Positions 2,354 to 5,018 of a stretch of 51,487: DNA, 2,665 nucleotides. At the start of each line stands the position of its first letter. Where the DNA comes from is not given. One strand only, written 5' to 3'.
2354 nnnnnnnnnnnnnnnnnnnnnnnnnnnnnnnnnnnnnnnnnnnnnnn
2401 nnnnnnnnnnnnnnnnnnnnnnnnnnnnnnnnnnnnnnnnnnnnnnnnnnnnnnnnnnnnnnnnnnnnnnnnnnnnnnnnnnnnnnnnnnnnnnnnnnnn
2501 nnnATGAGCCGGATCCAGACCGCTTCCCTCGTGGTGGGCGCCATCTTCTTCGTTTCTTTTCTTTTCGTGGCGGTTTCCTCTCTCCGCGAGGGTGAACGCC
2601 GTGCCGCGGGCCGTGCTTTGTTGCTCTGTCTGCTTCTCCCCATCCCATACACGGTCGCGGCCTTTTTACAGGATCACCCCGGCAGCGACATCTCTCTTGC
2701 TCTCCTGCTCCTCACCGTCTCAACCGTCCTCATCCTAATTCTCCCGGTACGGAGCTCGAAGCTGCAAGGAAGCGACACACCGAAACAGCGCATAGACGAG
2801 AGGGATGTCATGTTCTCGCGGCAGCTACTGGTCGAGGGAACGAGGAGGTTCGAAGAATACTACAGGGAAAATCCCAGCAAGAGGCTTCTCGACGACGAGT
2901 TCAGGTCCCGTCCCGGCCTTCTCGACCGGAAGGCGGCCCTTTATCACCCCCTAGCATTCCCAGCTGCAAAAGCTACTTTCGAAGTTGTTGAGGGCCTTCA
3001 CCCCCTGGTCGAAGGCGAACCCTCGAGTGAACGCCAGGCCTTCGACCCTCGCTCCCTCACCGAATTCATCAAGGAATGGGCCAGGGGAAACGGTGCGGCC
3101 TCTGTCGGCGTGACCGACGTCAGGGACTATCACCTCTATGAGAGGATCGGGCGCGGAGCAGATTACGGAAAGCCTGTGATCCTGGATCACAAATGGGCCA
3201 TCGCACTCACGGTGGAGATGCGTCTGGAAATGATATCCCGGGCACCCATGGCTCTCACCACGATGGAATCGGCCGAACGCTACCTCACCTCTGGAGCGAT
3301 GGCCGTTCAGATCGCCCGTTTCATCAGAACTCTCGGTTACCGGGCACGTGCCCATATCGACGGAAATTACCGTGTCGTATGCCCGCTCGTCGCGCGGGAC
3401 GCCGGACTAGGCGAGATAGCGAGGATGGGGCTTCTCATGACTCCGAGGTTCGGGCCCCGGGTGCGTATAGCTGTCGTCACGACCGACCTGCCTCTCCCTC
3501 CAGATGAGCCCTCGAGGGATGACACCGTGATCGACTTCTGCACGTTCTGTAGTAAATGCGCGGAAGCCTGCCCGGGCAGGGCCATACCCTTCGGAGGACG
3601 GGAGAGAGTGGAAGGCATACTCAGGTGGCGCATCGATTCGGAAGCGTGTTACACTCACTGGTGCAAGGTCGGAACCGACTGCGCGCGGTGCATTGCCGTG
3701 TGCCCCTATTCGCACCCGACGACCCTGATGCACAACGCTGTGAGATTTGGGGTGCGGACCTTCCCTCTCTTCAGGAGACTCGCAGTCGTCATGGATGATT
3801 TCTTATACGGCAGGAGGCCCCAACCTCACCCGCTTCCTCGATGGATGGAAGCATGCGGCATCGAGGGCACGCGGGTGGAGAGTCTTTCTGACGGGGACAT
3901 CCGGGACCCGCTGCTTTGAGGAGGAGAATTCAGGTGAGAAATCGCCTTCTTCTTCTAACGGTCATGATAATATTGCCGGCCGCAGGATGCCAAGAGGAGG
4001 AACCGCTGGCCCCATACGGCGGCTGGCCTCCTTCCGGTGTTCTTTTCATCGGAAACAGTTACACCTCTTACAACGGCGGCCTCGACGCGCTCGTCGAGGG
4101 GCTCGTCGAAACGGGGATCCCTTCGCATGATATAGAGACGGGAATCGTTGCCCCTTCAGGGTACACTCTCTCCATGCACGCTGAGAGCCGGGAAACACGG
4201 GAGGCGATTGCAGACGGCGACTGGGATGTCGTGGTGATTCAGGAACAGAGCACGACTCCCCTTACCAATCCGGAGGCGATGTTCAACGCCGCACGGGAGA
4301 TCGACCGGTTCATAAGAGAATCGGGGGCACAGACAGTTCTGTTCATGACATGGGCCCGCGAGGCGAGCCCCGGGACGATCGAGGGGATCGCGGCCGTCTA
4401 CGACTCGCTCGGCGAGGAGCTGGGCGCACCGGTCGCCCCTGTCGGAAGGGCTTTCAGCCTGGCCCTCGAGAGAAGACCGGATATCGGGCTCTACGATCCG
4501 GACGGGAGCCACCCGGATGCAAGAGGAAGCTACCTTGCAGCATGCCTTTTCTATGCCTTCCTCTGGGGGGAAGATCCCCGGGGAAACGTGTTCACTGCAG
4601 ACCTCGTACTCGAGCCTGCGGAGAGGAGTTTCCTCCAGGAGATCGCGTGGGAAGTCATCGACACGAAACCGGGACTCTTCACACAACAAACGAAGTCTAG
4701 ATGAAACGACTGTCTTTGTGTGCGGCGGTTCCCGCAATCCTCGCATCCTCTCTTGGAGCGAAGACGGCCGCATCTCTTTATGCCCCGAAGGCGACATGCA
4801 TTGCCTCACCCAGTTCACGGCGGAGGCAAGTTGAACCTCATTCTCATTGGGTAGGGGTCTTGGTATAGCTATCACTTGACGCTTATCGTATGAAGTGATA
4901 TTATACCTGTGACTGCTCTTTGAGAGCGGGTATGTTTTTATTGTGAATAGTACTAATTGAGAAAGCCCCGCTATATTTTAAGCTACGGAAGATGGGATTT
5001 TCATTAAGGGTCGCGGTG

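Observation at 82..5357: Diverged direct duplication of the nudix-proS-guaA 5' region brackets a foreign-looking insert, leaving reciprocal gene relics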

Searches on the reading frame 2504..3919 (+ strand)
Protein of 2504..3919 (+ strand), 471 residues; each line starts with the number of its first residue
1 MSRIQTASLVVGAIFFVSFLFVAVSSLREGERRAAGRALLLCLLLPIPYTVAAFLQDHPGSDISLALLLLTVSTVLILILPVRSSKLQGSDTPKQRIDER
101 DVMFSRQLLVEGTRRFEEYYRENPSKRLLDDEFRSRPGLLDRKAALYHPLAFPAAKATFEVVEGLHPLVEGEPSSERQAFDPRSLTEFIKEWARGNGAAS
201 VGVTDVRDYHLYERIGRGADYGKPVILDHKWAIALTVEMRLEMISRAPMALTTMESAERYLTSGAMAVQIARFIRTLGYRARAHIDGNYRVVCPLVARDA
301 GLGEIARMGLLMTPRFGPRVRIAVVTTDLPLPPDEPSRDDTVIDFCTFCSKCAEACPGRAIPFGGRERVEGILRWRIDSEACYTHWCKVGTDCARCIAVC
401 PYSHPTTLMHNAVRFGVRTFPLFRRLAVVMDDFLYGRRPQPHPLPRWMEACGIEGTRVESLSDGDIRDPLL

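Call 6: search_protein_families(library=pfam, proteins=[window:2504-3919:+], max_evalue=0.01)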
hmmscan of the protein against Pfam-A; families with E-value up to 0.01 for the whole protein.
window:2504-3919:+ (471 aa): 5 families
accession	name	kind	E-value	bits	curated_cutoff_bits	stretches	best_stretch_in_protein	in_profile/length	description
PF12838.12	Fer4_7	-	8.6e-09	36.2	27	1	346-402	2-50/52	4Fe-4S dicluster domain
PF00037.32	Fer4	-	0.00031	20.9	21.1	1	344-361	6-23/24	4Fe-4S binding domain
PF13486.11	Dehalogenase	-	0.0017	18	24.3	1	233-331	208-306/306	Reductive dehalogenase subunit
PF13237.11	Fer4_10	-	0.0022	18.3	25.5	0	376-412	3-34/53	4Fe-4S dicluster domain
PF13484.11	Fer4_16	-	0.0058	17.8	30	0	346-402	2-65/66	4Fe-4S double cluster binding domain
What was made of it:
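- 2504..3919 (+): Reductive-dehalogenase-family Fe-S protein with N-terminal membrane helices (alternative start GTG 2468). Pfam Fer4_7 (call 6).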

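Call 13: find_encoding_contigs(protein=window:2504-3919:+, flank=10000, max_places=10)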
Protein window:2504-3919:+ (471 aa): no gene with exactly this product is on record in the collection.

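Call 16: find_homologous_proteins(query=window:2504-3919:+, max_evalue=1e-10)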
Query window:2504-3919:+ (471 aa): 3842 proteins with E <= 1e-10 among 8000 candidates; the best 120 are listed.
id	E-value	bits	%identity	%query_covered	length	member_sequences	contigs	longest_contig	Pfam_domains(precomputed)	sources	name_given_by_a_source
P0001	0.0e+0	1075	100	100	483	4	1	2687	PF12838.13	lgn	-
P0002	8.1e-179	613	61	94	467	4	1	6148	PF13484.12,PF12838.13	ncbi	-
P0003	5.0e-178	611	61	95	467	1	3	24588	PF13484.12,PF12838.13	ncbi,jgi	jgi:ferredoxin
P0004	5.3e-178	611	60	95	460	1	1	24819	PF12838.13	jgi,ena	-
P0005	5.7e-176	604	61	94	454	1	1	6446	PF12837.13,PF00037.33,PF12838.13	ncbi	-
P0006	1.2e-175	603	60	95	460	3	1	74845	PF00037.33,PF12838.13,PF13183.12,PF13187.12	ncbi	-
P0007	2.4e-175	602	58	95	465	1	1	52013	PF00037.33,PF12838.13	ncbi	-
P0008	3.9e-175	601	58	95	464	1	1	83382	PF00037.33,PF12838.13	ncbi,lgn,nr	ncbi:MAG: 4Fe-4S dicluster domain-containing protein [Gemmatimonadales bacterium]|nr:4Fe-4S dicluste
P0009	3.9e-175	601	58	95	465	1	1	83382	PF00037.33,PF12838.13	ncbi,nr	ncbi:MAG: 4Fe-4S dicluster domain-containing protein [Gemmatimonadales bacterium]|nr:4Fe-4S dicluste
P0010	7.8e-174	597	59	95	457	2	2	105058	PF12837.13,PF12838.13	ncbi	-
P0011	1.5e-173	596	62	78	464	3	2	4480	PF12837.13,PF00037.33,PF12838.13,PF13237.12,PF13183.12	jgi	jgi:ferredoxin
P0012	1.7e-173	596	60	95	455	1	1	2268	PF12837.13,PF00037.33,PF13484.12,PF12838.13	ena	-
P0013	4.1e-173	595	60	94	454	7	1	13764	PF12837.13,PF00037.33,PF13484.12,PF12838.13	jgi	jgi:reductive dehalogenase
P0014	8.2e-173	594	61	94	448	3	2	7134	PF12837.13,PF00037.33,PF13484.12,PF12838.13,PF13237.12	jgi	jgi:ferredoxin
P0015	2.5e-172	592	59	95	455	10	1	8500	PF12837.13,PF00037.33,PF13484.12,PF12838.13,PF13187.12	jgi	jgi:ferredoxin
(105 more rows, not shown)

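Call 18: find_encoding_contigs(protein=P0001, flank=10000, max_places=10)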
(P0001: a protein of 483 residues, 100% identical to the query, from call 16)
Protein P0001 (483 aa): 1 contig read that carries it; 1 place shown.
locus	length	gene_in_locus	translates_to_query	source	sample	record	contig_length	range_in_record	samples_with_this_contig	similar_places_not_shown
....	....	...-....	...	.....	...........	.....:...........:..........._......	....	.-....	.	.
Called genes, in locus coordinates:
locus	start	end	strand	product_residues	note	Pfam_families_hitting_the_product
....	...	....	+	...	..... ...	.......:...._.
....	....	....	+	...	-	-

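Call 19: list_cluster_members(proteins=[P0001])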
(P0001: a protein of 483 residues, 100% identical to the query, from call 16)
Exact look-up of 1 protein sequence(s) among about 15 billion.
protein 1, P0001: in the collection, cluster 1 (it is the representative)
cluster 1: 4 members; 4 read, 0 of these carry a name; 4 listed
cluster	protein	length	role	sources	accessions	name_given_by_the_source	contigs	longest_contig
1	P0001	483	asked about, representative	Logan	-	-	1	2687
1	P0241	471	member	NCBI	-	-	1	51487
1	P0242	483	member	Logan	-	-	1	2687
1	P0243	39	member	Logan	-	-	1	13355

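Call 20: find_encoding_contigs(protein=P0242, flank=10000, max_places=10)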
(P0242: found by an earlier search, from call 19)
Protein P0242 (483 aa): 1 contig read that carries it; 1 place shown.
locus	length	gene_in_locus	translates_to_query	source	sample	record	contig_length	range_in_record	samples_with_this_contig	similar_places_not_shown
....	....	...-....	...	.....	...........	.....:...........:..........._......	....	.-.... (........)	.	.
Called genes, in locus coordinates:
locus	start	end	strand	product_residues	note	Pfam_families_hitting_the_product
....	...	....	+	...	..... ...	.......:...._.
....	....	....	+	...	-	-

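Call 21: find_encoding_contigs(protein=P0243, flank=10000, max_places=10)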
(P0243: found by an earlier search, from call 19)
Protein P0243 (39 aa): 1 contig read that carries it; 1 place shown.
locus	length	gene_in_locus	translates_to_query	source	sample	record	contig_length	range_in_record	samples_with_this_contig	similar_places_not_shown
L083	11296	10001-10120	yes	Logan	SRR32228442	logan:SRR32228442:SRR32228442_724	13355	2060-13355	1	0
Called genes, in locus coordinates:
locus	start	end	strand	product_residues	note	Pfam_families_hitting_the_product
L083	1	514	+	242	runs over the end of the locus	-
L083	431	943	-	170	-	-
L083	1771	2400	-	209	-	-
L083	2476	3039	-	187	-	-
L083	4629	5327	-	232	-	-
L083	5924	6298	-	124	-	-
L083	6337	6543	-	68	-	-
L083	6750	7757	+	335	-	-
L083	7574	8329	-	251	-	-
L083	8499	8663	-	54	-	-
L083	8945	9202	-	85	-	-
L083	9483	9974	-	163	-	-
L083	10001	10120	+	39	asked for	-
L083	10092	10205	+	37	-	-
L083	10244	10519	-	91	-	-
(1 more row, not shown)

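Call 30: find_encoding_contigs(protein=P0003, flank=5000, max_places=3)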
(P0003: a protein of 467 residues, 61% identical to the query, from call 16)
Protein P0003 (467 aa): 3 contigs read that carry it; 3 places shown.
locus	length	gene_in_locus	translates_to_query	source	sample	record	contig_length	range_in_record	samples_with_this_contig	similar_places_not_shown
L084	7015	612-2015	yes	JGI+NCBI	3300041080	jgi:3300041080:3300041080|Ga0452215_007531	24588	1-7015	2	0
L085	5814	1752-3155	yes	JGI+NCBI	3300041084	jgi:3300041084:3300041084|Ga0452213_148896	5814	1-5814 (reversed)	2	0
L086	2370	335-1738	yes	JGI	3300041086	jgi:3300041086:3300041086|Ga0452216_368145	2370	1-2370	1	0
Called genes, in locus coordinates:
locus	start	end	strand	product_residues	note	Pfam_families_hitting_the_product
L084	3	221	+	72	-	?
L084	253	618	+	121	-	-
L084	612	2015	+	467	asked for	PF12838:Fer4_7, PF13484:Fer4_16 (weak)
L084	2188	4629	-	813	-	PF09423:PhoD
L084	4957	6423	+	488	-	PF00884:Sulfatase, PF01663:Phosphodiest (weak), PF16347:SGSH_C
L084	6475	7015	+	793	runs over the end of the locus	PF02335:Cytochrom_C552 (faint), PF13435:Cytochrome_C554 (faint), PF14522:Cytochrome_C7 (faint), PF14537:Cytochrom_c3_2 (faint), PF23914:TPR_CcmH_CycH (faint), PF13646:HEAT_2, PF13424:TPR_12 (weak), PF13432:TPR_16 (weak), +14 more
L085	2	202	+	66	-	?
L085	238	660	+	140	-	PF00903:Glyoxalase (weak), PF18029:Glyoxalase_6 (weak)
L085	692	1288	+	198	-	-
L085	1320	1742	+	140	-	-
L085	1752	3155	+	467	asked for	PF12838:Fer4_7, PF13484:Fer4_16 (weak)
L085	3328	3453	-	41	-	-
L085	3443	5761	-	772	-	PF09423:PhoD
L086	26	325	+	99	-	-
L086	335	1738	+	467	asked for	PF12838:Fer4_7, PF13484:Fer4_16 (weak)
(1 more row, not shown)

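Call 31: find_encoding_contigs(protein=P0006, flank=5000, max_places=3)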
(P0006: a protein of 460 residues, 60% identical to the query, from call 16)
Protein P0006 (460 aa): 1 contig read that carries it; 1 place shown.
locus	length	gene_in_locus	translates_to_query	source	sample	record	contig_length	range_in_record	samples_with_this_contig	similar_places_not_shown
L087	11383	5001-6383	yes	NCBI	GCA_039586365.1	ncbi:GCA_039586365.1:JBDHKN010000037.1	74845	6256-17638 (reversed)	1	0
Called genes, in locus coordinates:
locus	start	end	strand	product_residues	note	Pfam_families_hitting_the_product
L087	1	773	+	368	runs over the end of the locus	PF01594:AI-2E_transport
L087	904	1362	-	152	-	PF08332:CaMKII_AD (weak), PF13474:SnoaL_3 (weak), PF14534:DUF4440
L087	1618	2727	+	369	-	PF21168:FkbO_Hyg5-like_N (weak), PF01042:Ribonuc_L-PSP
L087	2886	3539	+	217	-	PF12766:Pyridox_oxase_2 (weak), PF01243:PNPOx_N, PF10590:PNP_phzG_C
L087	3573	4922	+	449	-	PF03219:TLC (faint), PF07690:MFS_1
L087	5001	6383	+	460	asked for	PF13183:Fer4_8 (faint), PF13187:Fer4_9 (faint), PF00037:Fer4 (faint), PF12838:Fer4_7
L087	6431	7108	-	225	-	PF12773:DZR (weak), PF13240:Zn_Ribbon_1 (faint), PF08239:SH3_3 (weak)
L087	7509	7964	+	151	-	-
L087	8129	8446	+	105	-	PF04024:PspC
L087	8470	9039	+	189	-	PF01931:NTPase_I-T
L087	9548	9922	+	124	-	PF27050:Phage_P22_Y8K6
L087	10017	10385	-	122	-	-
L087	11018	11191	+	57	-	-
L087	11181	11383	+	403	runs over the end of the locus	PF13579:Glyco_trans_4_4 (weak), PF13439:Glyco_transf_4, PF00534:Glycos_transf_1, PF13692:Glyco_trans_1_4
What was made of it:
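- Tried and rejected: The best RDH relatives are 61% identical and sit in unrelated neighbourhoods (calls 16, 30, 31).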

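Call 35: search_protein_families(library=ncbifam, proteins=[window:2504-3919:+], max_evalue=0.1)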
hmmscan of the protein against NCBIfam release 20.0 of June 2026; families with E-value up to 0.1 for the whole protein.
window:2504-3919:+ (471 aa): 13 families
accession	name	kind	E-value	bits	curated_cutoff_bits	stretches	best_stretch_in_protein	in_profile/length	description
TIGR02486.1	RDH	subfamily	1.2e-47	163.3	160.35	1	229-434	87-311/314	reductive dehalogenase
TIGR00276.1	TIGR00276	equivalog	6.3e-10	38.5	200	1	281-362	122-197/337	tRNA epoxyqueuosine(34) reductase QueG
TIGR04270.1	Rama_corrin_act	subfamily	0.00023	19.7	500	1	340-402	474-524/534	methylamine methyltransferase corrinoid protein reductive activase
NF009053.0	PRK12387.1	subfamily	0.00059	19.6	204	1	343-402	37-87/180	formate hydrogenlyase complex iron-sulfur subunit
NF045874.1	Vhu_polyferre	exception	0.0032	16.3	600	1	344-403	157-211/381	F420-non-reducing hydrogenase associated-polyferredoxin VhuB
NF033683.1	di_4Fe-4S_YfhL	equivalog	0.0056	17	86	1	343-403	6-57/80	YfhL family 4Fe-4S dicluster ferredoxin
TIGR01971.1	NuoI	subfamily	0.0065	16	113.05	1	343-364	80-101/121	NADH-quinone oxidoreductase, chain I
NF008369.0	PRK11168.1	equivalog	0.0091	14.9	278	1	338-414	5-84/401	anaerobic glycerol-3-phosphate dehydrogenase subunit C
NF004540.0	PRK05888.2-1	equivalog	0.042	13.4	215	1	337-403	37-101/139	NADH-quinone oxidoreductase subunit NuoI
TIGR00402.1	napF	equivalog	0.049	13.6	102.2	0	346-402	69-119/149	ferredoxin-type protein NapF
NF058577.1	FdxA_fam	equivalog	0.062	13.5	65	0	342-402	5-50/52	4Fe-4S ferredoxin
NF040612.1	F420_dehyd_FpoI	exception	0.071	12.9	180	1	343-378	81-115/135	F420H2 dehydrogenase subunit FpoI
NF041837.1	rnfC_Methano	equivalog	0.083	11.7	650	0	345-403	359-412/438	Rnf electron transport complex subunit RnfC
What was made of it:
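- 2504..3919 (+): NCBIfam TIGR02486 RDH scores 163.3 bits against a cut-off of 160.35 (call 35).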

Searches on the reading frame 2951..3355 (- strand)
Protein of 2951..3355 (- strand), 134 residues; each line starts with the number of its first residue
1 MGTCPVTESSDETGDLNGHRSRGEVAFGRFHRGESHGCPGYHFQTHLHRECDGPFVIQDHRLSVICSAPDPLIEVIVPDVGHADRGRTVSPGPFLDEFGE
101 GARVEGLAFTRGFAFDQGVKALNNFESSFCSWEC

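Call 57: search_protein_families(library=pfam, proteins=[window:2951-3355:-], max_evalue=0.01)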
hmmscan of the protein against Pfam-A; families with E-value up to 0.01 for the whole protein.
window:2951-3355:- (134 aa): 0 families

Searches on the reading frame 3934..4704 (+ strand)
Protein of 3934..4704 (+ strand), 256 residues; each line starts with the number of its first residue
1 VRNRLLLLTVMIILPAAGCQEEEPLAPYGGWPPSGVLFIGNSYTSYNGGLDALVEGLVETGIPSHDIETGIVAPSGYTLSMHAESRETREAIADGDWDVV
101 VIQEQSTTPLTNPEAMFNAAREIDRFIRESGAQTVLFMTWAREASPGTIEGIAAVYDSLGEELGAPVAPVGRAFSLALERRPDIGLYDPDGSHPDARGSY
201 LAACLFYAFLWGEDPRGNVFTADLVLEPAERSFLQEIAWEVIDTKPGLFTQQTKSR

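Call 6: search_protein_families(library=pfam, proteins=[window:3934-4704:+], max_evalue=0.01)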
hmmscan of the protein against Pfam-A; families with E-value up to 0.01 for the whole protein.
window:3934-4704:+ (256 aa): 1 family
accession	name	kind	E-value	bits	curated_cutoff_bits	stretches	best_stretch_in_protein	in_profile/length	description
PF16227.11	DUF4886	-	1.3e-08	34.6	26.7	1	83-225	69-227/242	Domain of unknown function (DUF4886)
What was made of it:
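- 3934..4704 (+): DUF4886 (SGNH-like) predicted lipoprotein gene. Pfam PF16227, E = 1.3e-8 (call 6).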

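Call 35: search_protein_families(library=ncbifam, proteins=[window:3934-4704:+], max_evalue=0.1)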
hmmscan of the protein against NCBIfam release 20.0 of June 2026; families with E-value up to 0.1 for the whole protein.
window:3934-4704:+ (256 aa): 0 families

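Call 54: find_homologous_proteins(query=window:3934-4704:+, max_evalue=1e-10)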
Query window:3934-4704:+ (256 aa): 305 proteins with E <= 1e-10 among 2268 candidates; the best 120 are listed.
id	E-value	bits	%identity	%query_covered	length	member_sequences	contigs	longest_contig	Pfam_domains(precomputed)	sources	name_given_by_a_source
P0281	7.3e-168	575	100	100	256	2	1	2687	-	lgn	-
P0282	2.3e-54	203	47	82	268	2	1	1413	-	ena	-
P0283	4.8e-45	172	41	93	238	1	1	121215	-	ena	-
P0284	5.7e-45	172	47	82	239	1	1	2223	-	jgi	jgi:hypothetical protein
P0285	7.8e-45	172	45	81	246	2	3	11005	-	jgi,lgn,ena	-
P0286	1.5e-44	171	45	80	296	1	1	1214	-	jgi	jgi:hypothetical protein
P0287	3.5e-44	169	38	86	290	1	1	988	-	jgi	jgi:hypothetical protein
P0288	1.3e-43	168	44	86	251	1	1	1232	-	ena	-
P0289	2.4e-42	163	45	82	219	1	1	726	PF16227.12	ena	-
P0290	4.8e-42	162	43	82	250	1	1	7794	-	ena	-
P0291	5.1e-42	162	44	89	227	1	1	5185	-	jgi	jgi:hypothetical protein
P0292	1.4e-41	161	40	95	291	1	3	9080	-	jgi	jgi:hypothetical protein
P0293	4.0e-41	159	44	84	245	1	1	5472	-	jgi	jgi:hypothetical protein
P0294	4.6e-41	159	45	81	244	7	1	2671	-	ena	-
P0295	6.1e-41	159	44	81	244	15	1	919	-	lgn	-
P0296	6.7e-41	159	42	83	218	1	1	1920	PF16227.12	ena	-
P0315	1.2e-37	148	41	82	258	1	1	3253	PF16227.12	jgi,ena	-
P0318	4.5e-37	146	45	71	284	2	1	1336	PF16227.12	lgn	-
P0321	8.6e-37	145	38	95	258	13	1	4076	PF16227.12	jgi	jgi:hypothetical protein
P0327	3.2e-36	143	37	96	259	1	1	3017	PF16227.12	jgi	jgi:hypothetical protein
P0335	1.1e-35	142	37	95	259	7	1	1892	PF16227.12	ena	-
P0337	1.5e-35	141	41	82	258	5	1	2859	PF16227.12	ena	-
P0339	1.9e-35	141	42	82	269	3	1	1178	PF16227.12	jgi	jgi:hypothetical protein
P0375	2.5e-33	134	40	83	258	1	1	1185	PF16227.12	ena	-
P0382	5.0e-33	133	37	86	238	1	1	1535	PF16227.12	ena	-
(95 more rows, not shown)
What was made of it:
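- Tried and rejected: The best DUF4886 relative is 47% identical (call 54).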

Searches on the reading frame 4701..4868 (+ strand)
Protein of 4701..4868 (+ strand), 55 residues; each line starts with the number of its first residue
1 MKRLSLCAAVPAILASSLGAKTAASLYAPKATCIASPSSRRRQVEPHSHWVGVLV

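Call 6: search_protein_families(library=pfam, proteins=[window:4701-4868:+], max_evalue=0.01)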
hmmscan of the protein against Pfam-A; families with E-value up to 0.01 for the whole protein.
window:4701-4868:+ (55 aa): 0 families

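Call 34: search_protein_families(library=pfam, proteins=[window:4701-4865:+], max_evalue=10)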
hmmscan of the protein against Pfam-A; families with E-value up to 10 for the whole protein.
seq(55 aa): 0 families
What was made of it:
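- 4701..4868 (+): 55-codon ORF with a signal-peptide-like start. Probably the 5' stump of the donor's next gene, ending 1 nt before the right junction. No family hit (calls 6, 34).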
